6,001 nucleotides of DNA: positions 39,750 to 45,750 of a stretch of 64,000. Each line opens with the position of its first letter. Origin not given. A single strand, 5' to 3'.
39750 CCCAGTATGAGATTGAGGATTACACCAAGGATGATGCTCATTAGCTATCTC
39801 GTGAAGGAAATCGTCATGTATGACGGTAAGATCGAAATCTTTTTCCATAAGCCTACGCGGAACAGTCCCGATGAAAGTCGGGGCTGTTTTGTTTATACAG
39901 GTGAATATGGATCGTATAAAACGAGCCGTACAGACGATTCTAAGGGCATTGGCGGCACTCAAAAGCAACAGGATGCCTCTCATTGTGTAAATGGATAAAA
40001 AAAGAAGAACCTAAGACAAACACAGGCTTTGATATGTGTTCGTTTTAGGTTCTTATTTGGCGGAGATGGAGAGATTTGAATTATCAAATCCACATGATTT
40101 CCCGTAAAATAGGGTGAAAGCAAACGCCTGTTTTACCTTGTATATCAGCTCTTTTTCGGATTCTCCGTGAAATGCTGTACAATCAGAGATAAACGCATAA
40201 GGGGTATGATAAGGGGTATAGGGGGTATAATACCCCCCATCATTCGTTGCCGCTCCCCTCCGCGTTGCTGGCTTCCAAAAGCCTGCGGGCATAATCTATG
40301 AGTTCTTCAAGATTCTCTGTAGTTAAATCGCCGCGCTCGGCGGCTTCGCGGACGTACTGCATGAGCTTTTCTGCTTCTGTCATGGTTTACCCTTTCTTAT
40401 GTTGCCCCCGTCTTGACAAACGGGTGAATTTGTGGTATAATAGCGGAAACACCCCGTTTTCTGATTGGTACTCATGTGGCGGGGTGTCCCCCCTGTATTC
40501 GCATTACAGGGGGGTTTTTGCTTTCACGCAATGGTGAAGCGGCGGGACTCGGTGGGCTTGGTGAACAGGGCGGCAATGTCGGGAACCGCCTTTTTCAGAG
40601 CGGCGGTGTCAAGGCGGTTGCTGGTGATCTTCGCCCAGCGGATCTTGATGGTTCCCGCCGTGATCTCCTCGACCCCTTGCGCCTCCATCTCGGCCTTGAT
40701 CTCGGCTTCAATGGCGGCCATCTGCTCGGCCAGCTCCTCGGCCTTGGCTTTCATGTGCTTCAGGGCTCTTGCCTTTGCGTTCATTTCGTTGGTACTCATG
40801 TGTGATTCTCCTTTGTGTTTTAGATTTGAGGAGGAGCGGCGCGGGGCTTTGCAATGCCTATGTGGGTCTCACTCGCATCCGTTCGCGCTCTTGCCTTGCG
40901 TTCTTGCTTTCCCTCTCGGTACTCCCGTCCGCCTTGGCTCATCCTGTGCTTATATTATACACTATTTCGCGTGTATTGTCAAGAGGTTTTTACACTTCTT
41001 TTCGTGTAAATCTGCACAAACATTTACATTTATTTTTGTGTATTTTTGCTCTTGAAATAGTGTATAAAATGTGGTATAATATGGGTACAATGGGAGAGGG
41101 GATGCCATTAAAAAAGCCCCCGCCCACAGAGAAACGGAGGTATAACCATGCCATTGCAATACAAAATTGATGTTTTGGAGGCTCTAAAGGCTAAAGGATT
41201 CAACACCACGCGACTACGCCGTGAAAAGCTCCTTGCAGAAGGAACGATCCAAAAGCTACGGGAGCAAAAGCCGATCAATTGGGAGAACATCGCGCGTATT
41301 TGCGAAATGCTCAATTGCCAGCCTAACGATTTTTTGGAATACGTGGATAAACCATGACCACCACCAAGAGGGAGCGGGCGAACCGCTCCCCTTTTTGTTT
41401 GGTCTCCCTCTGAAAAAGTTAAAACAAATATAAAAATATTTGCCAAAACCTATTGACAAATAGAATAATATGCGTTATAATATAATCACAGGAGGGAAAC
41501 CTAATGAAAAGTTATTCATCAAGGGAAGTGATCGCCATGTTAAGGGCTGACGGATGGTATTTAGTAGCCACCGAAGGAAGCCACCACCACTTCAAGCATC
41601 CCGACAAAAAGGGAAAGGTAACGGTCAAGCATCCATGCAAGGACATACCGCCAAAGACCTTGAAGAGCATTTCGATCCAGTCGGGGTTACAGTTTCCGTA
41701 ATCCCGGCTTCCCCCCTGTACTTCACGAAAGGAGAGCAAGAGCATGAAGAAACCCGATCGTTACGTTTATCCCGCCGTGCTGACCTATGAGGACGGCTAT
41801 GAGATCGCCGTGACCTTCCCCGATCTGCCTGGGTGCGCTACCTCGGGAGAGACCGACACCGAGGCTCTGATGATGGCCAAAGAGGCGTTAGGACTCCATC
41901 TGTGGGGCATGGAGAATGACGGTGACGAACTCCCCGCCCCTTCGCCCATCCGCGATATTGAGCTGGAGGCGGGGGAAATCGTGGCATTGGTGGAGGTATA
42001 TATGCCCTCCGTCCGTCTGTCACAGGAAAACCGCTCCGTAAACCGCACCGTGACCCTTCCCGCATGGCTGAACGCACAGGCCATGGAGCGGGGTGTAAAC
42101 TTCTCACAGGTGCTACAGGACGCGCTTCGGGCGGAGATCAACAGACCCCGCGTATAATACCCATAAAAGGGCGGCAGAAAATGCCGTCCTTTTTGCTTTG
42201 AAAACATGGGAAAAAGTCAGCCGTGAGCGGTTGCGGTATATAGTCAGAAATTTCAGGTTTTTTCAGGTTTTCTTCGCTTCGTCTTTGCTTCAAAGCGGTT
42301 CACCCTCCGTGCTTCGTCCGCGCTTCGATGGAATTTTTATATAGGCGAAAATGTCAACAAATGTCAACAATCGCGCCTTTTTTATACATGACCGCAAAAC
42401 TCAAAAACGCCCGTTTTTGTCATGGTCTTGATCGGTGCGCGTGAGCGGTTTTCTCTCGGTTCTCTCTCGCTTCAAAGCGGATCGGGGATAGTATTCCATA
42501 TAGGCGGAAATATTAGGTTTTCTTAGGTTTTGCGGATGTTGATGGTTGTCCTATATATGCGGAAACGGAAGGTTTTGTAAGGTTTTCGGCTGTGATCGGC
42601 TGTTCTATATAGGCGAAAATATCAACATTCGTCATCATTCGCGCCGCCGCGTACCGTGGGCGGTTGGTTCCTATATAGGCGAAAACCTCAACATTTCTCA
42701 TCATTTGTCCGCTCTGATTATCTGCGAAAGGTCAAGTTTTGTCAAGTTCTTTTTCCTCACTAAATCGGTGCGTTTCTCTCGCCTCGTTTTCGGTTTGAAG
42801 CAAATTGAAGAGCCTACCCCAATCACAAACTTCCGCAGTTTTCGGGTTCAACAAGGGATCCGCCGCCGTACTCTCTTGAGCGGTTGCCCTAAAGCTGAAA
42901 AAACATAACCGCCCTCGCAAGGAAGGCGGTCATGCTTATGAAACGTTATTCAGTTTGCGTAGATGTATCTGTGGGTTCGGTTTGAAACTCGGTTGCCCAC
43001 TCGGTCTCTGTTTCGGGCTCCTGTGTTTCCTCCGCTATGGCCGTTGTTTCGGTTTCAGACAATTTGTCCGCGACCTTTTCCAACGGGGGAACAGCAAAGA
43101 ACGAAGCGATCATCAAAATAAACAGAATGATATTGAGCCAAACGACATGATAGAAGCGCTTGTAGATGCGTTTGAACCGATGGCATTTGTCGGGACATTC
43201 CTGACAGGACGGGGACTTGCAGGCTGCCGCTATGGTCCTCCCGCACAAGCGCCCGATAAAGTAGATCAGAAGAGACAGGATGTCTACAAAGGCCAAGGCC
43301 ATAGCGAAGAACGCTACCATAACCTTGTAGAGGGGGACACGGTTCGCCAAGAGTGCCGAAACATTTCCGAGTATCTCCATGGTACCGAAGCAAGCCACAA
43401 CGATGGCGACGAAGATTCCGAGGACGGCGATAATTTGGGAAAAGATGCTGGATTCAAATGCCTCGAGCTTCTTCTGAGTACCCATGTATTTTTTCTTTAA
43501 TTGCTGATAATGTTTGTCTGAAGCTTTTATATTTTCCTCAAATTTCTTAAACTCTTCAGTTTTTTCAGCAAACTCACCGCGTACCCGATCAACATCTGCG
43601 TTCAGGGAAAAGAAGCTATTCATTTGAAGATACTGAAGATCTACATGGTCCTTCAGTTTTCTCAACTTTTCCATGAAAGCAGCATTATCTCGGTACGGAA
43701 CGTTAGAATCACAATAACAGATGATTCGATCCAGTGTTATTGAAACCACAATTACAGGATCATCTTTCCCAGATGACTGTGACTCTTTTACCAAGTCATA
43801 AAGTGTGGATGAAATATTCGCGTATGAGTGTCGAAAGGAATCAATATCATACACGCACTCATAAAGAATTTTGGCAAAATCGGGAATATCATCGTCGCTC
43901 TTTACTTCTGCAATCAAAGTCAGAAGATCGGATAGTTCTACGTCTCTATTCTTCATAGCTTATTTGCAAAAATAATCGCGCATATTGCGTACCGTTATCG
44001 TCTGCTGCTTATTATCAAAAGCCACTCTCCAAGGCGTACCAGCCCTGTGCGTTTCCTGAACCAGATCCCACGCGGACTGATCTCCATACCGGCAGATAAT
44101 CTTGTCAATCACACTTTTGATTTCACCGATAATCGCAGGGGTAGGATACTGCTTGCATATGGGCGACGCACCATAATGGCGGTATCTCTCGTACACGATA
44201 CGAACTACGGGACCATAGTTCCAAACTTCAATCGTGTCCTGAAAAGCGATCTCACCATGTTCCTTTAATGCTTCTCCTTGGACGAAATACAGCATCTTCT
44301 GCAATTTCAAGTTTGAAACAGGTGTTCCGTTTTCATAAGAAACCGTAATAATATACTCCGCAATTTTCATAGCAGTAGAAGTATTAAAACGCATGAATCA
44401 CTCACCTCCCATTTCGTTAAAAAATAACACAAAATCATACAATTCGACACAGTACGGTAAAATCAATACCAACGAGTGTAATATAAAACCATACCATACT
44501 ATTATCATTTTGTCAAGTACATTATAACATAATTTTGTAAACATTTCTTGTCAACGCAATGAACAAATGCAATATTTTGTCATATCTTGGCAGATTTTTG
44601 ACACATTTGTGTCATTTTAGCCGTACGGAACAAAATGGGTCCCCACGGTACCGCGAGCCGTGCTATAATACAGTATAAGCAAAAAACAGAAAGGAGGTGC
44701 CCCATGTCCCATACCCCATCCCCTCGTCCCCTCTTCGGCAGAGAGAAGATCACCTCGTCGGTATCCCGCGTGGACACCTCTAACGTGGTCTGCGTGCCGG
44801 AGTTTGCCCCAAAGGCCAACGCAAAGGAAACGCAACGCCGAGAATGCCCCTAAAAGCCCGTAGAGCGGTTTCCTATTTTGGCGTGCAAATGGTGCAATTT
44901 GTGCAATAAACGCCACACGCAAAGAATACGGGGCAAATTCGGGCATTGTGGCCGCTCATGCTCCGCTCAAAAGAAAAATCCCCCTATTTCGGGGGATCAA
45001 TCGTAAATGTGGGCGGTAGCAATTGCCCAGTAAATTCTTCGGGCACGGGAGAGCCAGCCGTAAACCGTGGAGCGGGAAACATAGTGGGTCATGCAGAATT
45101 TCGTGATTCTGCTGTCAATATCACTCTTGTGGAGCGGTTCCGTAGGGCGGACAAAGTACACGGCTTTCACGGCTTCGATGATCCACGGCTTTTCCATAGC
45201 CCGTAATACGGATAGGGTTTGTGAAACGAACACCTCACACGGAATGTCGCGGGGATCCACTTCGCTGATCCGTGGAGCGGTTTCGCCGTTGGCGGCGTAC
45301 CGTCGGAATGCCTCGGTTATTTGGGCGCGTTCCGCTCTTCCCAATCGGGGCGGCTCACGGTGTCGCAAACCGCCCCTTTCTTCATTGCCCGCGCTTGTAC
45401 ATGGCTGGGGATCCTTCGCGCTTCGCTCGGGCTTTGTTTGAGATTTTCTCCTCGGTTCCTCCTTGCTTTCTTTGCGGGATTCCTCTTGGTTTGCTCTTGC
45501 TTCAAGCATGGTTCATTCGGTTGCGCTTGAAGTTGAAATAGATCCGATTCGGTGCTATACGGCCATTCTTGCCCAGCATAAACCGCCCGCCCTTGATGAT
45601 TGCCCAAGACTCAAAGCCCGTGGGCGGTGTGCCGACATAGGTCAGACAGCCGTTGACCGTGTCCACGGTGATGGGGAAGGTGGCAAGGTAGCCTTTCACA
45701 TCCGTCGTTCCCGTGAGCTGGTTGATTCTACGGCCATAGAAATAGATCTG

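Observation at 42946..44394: Panacea (DUF4065) antitoxin-like gene coupled to an uncharacterised 336-aa three-TM protein: candidate new PanAT-type toxin or Abi effector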

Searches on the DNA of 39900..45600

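Call 72: search_rna_families(source=window, start=39900, end=45600, threshold=gathering)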
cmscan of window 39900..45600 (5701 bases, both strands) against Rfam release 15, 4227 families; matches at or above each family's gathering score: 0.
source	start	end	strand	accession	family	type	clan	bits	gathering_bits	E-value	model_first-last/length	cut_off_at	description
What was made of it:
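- Tried and rejected: An Rfam scan of 39900-45600 found no RNA family (call 72).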
